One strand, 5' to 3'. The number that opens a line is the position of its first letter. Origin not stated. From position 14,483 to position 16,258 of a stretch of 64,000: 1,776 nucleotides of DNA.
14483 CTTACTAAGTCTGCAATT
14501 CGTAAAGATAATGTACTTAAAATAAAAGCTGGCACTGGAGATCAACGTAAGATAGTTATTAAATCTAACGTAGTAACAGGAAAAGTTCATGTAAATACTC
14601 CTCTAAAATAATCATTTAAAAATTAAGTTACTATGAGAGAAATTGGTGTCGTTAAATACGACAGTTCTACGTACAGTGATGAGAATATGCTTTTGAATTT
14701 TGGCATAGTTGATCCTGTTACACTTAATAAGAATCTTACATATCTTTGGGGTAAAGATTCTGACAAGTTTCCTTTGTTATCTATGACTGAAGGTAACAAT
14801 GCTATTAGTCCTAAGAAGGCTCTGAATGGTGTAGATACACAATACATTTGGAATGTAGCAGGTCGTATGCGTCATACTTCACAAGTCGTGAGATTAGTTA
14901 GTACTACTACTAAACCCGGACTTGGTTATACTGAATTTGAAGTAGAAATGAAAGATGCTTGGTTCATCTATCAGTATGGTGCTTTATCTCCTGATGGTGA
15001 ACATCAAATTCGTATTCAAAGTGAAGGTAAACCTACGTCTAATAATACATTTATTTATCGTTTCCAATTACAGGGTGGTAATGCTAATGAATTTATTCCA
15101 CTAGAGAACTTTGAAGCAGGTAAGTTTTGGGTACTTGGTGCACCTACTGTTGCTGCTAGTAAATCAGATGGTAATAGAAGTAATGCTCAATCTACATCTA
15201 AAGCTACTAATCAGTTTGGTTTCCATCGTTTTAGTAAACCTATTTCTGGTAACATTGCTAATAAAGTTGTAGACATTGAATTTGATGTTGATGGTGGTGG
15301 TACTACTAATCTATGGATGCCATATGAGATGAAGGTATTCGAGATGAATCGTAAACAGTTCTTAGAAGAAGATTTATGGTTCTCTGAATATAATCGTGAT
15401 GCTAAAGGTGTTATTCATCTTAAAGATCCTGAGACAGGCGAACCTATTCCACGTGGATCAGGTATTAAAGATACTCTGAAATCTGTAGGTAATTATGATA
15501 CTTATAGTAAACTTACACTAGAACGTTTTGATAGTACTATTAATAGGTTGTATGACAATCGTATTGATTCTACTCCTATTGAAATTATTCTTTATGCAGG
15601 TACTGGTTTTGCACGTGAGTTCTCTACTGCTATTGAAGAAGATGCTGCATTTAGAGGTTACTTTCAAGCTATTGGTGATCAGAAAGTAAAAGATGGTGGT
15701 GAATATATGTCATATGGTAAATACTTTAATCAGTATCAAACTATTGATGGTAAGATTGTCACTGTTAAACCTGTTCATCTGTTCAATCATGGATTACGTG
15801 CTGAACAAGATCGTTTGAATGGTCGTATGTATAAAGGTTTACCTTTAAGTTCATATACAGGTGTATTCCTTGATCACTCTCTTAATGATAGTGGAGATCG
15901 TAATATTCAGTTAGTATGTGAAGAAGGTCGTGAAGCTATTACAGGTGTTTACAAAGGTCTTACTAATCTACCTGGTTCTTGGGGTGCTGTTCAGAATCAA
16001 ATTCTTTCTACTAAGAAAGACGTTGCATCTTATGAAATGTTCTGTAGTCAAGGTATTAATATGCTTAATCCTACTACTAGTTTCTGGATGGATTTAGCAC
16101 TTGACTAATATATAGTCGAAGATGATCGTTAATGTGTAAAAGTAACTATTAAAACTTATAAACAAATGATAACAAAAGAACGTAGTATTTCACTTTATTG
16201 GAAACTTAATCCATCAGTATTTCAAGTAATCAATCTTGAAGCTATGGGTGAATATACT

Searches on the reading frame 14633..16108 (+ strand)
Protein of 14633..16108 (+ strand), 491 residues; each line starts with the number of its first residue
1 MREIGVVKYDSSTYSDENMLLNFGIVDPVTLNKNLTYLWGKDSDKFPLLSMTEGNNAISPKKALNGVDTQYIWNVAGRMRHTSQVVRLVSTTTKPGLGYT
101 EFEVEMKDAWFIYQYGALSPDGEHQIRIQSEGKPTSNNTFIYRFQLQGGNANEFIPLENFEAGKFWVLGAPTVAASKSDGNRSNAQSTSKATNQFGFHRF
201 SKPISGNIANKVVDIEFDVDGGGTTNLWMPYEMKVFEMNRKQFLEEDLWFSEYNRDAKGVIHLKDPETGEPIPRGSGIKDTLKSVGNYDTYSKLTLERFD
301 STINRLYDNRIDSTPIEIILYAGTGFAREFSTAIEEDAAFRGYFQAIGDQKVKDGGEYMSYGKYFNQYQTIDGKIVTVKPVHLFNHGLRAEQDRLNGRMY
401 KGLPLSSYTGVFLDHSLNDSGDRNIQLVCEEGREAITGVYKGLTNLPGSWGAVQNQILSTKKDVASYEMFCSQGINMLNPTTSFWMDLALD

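Call 23: search_protein_families(library=phrogs, proteins=[window:14633-16108:+], max_evalue=0.001)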
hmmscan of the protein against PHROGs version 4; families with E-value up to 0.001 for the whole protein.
window:14633-16108:+ (491 aa): 1 family
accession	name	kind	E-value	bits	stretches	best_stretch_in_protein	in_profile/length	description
phrog_11589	-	head and packaging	6.3e-77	260.1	1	8-489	13-493/495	major head protein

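Call 26: search_dna_similar(query=window:14633-16108:+, collection=phages, mode=protein, max_rows=15)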
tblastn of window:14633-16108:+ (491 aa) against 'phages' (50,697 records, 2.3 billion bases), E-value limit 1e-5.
Records with a match: 88; places in all: 88; records where one place covers at least 80% of the query: 73.
Best place of each record, by identity: <60% 88.
By first word of the organism name: uncultured 38; Flavobacterium 29; CrAssphage 7; Bacteriophage 5; crAssphage 2; Caudoviricetes 2; Bacteroides 2; Carjivirus 1; Bohxovirus 1; Dulem 1.
By host as written in the record: - 52; Flavobacterium psychrophilum 950106-1/1 12; Flavobacterium psychrophilum 020612-2/1 3; Flavobacterium psychrophilum strain FPS-D10 3; Bacteroides cellulosilyticus 2; Bacteroides xylanisolvens APCS1/XY 2; Flavobacterium psychrophilum FPS-D15 2; Flavobacterium psychrophilum FPS-D10 2; and 9 more.
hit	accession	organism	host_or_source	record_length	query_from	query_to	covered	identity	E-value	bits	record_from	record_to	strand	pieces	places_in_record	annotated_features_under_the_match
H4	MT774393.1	uncultured phage cr127_1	human feces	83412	1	491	100%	55.5%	0e+0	586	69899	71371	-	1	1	major capsid protein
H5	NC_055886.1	uncultured phage cr127_1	human feces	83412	1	491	100%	55.5%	0e+0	586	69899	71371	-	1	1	major head protein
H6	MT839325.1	Bacteriophage sp.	human fecal samples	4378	1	491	100%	52.0%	2e-175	535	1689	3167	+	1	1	record has no annotation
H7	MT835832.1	Bacteriophage sp.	human fecal samples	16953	1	486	99%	38.9%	5e-102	341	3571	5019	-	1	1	record has no annotation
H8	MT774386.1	uncultured phage cr110_1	human feces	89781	1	486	99%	38.9%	8e-102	340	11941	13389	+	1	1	major capsid protein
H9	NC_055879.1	uncultured phage cr110_1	human feces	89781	1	486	99%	38.9%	8e-102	340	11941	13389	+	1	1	major head protein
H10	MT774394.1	uncultured phage cr271_1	pig feces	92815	1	486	99%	38.6%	2e-108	359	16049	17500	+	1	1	major capsid protein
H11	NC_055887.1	uncultured phage cr271_1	pig feces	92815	1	486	99%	38.6%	2e-108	359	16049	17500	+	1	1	major head protein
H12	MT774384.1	uncultured phage cr8_1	human feces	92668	1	490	100%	38.3%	2e-104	348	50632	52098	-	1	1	major capsid protein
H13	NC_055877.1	uncultured phage cr8_1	human feces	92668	1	490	100%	38.3%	2e-104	348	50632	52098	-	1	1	major head protein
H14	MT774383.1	uncultured phage cr11_1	human feces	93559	1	486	99%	38.5%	9e-101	337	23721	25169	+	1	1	major capsid protein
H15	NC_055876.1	uncultured phage cr11_1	human feces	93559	1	486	99%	38.5%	9e-101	337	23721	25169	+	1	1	major head protein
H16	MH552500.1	crAssphage sp. isolate ctcc615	mouse tissue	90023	1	490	100%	38.1%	6e-109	361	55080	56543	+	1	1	putative major capsid protein | hypothetical protein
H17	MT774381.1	uncultured phage cr3_1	human feces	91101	1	486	99%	36.7%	2e-96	325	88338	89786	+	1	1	major capsid protein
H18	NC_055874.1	uncultured phage cr3_1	human feces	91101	1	486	99%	36.7%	2e-96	325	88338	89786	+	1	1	major head protein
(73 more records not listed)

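Call 27: get_annotated_region(hit=H5, flank=20000)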
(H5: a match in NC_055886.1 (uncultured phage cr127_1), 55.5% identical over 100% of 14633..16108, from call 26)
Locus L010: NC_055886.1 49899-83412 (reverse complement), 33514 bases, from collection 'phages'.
description: CrAssphage cr127_1, complete genome.
organism: uncultured phage cr127_1 (NCBI taxid 2772077)
taxonomy: Viruses; Duplodnaviria; Heunggongvirae; Uroviricota; Caudoviricetes; Crassvirales; Crevaviridae; Doltivirinae; Kahucivirus; Kahucivirus intestinalis
host: -; source: human feces; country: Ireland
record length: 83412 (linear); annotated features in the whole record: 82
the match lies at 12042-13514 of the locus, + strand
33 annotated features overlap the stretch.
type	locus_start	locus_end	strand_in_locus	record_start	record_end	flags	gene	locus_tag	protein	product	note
CDS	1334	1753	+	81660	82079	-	-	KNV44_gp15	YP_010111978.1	hypothetical protein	gp_26519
CDS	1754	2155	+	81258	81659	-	-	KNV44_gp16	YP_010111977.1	hypothetical protein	gp_26518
CDS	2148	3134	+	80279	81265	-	-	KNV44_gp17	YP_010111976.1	hypothetical protein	gp_26517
CDS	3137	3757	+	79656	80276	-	-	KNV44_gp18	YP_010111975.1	hypothetical protein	gp_26516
CDS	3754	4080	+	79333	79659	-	-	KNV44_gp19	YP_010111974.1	hypothetical protein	gp_26515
CDS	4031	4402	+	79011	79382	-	-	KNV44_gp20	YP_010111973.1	EIAV coat protein-like protein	gp_26514; similar to EIAV coat protein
CDS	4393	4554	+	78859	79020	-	-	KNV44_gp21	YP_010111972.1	hypothetical protein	gp_26513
CDS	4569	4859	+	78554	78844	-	-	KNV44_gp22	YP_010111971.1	hypothetical protein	gp_26512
CDS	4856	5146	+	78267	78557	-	-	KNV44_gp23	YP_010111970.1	hypothetical protein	gp_26511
CDS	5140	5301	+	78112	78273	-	-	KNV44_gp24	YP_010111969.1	hypothetical protein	gp_26510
CDS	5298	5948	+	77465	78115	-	-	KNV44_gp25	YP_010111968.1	hypothetical protein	gp_26509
CDS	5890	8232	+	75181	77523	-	-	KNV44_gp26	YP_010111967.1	terminase large subunit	gp_26508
CDS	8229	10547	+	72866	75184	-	-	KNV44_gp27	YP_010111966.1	portal protein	gp_26507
CDS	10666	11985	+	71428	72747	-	-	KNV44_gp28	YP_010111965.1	hypothetical protein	gp_26506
CDS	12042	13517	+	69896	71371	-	-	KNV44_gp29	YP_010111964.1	major head protein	gp_26505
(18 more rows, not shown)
